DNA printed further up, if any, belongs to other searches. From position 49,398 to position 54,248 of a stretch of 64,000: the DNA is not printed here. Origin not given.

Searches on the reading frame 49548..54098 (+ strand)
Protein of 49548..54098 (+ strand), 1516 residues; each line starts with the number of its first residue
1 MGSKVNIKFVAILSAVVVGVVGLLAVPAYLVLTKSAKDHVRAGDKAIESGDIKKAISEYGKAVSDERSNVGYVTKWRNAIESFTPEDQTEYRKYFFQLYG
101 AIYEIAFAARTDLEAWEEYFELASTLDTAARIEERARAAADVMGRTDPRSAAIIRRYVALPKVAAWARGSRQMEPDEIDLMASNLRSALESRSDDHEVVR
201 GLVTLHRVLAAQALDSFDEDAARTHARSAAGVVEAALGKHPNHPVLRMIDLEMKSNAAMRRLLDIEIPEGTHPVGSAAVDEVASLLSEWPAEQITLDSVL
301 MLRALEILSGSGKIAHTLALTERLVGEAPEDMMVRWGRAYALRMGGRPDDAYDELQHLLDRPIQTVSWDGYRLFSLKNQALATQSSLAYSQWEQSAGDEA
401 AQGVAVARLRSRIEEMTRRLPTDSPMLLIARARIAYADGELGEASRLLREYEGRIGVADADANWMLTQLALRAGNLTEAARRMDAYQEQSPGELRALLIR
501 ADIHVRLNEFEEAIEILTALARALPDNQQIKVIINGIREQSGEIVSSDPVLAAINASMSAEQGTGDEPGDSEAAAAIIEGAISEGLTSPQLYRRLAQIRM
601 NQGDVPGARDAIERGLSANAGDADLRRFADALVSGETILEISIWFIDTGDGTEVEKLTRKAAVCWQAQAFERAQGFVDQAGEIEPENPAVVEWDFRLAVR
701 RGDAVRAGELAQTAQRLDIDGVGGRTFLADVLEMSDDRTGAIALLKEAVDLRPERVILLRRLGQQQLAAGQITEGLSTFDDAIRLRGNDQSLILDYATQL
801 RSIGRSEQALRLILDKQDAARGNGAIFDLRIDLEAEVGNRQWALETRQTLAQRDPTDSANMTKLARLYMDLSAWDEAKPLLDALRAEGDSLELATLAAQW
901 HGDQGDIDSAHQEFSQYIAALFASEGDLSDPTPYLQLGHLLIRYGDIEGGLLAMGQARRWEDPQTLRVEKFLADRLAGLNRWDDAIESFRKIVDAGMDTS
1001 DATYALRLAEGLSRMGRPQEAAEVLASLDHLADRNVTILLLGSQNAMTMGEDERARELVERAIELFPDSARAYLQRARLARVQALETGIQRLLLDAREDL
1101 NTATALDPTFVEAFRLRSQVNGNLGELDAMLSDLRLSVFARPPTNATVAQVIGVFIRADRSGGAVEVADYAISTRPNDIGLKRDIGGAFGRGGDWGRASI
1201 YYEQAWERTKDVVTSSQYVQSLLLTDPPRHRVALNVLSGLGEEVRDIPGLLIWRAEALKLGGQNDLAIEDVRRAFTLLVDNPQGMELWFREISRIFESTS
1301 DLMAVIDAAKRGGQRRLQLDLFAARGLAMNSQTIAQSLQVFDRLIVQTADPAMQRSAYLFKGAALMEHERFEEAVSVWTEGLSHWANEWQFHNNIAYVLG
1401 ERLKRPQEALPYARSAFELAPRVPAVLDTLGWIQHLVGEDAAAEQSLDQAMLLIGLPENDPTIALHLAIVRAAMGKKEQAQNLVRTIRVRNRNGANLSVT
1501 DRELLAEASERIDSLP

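Call 54: search_protein_families(library=pfam, proteins=[window:49548-54098:+], max_evalue=0.0001)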
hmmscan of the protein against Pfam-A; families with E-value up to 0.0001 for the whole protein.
window:49548-54098:+ (1516 aa): 13 families
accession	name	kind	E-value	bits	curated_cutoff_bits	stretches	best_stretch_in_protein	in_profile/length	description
PF14559.12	TPR_19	-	7.6e-30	103.5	25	1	470-530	1-61/68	Tetratricopeptide repeat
PF13428.12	TPR_14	-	7.9e-24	82.2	23.5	0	1047-1079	12-44/44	Tetratricopeptide repeat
PF07719.23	TPR_2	-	2.4e-22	77.6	27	0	590-619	2-31/34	Tetratricopeptide repeat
PF13432.12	TPR_16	-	1.2e-16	61.2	32.7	1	468-527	5-64/65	Tetratricopeptide repeat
PF13431.12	TPR_17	-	2.7e-12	46.3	24.4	0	1060-1081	3-24/34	Tetratricopeptide repeat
PF13181.12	TPR_8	-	3.1e-12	46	25.7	0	495-519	2-26/34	Tetratricopeptide repeat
PF13414.12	TPR_11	-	7.8e-11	41.9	26.8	0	1096-1125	13-42/42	TPR repeat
PF00515.34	TPR_1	-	6.3e-10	38.9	27.8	0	496-515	3-22/34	Tetratricopeptide repeat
PF13174.12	TPR_6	-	9.4e-10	38.9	26.3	0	496-526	2-32/33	Tetratricopeptide repeat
PF13424.12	TPR_12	-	2.9e-08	34.2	30.1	0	1392-1451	6-72/77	Tetratricopeptide repeat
PF12569.14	NatA_aux_su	-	6.6e-08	32.4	33.3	0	468-529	12-73/515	N-terminal acetyltransferase A, auxiliary subunit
PF12895.13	ANAPC3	-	9.1e-08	32.7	27.2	0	460-517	23-79/82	Anaphase-promoting complex, cyclosome, subunit 3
PF25062.1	ARM_TT21_N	-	5.6e-06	26.7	40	0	330-526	25-200/222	Tetratricopeptide repeat protein 21 N-terminal ARM repeat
